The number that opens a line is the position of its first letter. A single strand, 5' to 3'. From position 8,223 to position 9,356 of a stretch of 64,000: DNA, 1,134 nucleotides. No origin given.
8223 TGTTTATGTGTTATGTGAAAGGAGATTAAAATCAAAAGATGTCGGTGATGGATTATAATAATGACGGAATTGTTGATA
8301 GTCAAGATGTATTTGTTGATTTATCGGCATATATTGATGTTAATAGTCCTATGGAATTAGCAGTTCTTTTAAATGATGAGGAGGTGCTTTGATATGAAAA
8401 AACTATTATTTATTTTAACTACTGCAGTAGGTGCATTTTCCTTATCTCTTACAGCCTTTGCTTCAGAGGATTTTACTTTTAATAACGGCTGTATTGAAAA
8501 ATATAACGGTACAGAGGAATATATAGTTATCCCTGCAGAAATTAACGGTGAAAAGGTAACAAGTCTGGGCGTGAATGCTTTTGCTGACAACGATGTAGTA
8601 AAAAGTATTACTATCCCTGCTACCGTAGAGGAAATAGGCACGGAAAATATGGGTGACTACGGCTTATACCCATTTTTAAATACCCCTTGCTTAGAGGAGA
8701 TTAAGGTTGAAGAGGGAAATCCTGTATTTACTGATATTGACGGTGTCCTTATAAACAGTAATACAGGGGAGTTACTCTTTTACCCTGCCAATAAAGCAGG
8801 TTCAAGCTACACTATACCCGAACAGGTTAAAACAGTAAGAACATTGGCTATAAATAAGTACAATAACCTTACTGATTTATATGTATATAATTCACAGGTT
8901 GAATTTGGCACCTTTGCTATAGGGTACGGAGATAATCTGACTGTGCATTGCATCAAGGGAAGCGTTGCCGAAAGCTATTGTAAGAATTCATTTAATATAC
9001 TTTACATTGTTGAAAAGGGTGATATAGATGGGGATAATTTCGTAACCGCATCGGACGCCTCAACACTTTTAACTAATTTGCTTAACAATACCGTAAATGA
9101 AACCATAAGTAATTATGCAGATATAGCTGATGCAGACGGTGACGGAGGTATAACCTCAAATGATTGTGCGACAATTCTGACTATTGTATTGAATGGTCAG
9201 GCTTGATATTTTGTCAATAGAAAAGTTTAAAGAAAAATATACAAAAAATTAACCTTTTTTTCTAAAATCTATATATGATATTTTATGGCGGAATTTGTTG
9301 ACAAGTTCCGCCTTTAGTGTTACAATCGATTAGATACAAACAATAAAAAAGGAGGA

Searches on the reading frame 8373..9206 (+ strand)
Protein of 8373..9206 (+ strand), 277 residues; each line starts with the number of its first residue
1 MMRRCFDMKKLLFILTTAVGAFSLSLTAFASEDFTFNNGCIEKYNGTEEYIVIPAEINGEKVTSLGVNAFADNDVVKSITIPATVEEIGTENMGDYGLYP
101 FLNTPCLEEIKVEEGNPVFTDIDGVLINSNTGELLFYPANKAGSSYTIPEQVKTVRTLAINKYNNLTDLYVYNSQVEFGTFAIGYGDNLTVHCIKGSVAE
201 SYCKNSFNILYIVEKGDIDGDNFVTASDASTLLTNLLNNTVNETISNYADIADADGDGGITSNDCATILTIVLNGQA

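Call 77: search_protein_families(library=pfam, proteins=[window:8373-9206:+], max_evalue=0.0001)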
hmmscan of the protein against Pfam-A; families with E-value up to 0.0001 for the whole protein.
window:8373-9206:+ (277 aa): 2 families
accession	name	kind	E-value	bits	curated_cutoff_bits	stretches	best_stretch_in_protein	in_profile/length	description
PF00404.24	Dockerin_1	-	6.9e-06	26.6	22.9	1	215-267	1-51/57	Dockerin type I domain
PF13306.12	LRR_5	-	6e-05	23.4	27.7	0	60-90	20-50/127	BspA type Leucine rich repeat region (6 copies)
